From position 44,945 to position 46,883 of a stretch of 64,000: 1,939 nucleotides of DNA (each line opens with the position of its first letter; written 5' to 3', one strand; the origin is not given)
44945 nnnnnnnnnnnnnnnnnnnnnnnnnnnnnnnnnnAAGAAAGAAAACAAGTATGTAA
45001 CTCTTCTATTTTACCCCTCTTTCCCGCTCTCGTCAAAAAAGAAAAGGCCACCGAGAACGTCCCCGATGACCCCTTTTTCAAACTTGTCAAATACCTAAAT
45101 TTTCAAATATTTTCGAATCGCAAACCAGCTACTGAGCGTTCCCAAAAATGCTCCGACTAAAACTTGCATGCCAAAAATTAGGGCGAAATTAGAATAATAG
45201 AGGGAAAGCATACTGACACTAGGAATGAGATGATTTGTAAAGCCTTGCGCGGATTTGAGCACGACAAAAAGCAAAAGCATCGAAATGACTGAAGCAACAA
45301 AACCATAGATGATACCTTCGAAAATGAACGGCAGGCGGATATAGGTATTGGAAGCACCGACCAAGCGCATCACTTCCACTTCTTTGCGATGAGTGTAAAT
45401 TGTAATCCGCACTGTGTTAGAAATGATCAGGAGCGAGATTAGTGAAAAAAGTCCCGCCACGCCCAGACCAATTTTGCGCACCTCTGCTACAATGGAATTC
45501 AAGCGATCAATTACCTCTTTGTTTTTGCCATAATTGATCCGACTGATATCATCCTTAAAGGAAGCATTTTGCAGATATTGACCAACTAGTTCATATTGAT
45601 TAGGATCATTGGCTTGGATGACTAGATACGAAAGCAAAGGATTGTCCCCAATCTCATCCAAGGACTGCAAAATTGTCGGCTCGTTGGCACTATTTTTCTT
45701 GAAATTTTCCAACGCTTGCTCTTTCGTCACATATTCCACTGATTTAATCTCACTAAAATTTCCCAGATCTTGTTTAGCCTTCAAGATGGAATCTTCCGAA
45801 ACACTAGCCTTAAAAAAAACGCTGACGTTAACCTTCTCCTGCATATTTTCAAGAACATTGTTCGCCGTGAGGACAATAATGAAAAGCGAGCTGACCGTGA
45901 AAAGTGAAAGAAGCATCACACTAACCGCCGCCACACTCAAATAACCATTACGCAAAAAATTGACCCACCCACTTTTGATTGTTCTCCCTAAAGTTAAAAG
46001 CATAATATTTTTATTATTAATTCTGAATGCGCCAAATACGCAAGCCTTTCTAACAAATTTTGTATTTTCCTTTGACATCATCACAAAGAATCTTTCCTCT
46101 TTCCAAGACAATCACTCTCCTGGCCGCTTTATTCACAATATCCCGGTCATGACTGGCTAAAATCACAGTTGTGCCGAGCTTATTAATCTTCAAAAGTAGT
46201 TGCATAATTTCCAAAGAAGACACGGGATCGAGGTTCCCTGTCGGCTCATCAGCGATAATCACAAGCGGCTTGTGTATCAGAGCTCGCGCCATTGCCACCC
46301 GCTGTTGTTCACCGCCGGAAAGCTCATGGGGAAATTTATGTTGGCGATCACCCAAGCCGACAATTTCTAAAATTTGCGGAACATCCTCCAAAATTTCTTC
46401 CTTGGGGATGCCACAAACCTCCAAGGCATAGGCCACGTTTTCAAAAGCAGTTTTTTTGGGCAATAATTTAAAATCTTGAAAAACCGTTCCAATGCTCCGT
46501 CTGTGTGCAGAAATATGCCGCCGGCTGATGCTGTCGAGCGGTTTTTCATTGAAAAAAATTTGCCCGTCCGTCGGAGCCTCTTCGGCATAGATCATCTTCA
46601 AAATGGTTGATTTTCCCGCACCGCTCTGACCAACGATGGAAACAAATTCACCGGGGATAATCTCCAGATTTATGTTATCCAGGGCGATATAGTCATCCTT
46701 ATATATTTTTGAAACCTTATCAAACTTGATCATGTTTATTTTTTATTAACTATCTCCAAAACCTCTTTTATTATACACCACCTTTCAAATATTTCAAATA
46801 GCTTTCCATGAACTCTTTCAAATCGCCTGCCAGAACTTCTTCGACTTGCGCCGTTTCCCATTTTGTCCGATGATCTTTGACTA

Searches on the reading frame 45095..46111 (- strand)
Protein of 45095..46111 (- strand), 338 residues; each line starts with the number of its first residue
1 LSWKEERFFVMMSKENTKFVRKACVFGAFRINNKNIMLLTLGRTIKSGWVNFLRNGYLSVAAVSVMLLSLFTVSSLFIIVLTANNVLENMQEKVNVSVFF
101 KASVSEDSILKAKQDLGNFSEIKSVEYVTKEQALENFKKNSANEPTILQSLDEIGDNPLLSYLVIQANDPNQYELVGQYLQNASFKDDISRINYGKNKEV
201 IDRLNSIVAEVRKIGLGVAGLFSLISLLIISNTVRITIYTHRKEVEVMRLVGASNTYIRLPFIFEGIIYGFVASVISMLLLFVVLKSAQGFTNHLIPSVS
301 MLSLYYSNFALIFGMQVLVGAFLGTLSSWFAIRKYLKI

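Call 25: search_protein_families(library=pfam, max_evalue=0.001, proteins=[window:45095-46111:-])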
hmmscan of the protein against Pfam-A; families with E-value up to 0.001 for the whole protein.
window:45095-46111:- (338 aa): 2 families
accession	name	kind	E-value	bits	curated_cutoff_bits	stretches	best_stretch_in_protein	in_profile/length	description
PF18075.7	FtsX_ECD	-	1.7e-15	57.8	23.5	1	94-182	1-89/96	FtsX extracellular domain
PF02687.27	FtsX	-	4.5e-14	53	25.5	1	218-334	3-118/120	FtsX-like permease C-terminal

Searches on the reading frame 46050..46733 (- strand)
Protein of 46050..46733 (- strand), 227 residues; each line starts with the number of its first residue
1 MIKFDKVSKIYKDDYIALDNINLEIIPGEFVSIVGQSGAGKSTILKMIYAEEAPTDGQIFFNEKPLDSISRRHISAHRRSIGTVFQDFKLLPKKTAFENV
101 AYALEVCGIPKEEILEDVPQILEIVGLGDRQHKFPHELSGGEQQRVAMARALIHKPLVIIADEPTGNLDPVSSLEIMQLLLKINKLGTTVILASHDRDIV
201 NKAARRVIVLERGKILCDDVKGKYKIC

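Call 25: search_protein_families(library=pfam, max_evalue=0.001, proteins=[window:46050-46733:-])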
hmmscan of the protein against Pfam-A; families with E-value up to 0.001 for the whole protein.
window:46050-46733:- (227 aa): 4 families
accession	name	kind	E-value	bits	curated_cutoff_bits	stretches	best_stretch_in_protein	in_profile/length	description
PF00005.33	ABC_tran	-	4.1e-36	125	25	1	18-165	1-136/137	ABC transporter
PF02463.25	SMC_N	-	3e-05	24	40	0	70-209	93-211/220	RecF/RecN/SMC N terminal domain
PF13304.12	AAA_21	-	6e-05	23.7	27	0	31-48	2-19/304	AAA domain, putative AbiEii toxin, Type IV TA system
PF25199.1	nSTAND_NTPase5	-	0.00063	20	34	0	29-69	42-83/145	Novel STAND NTPase 5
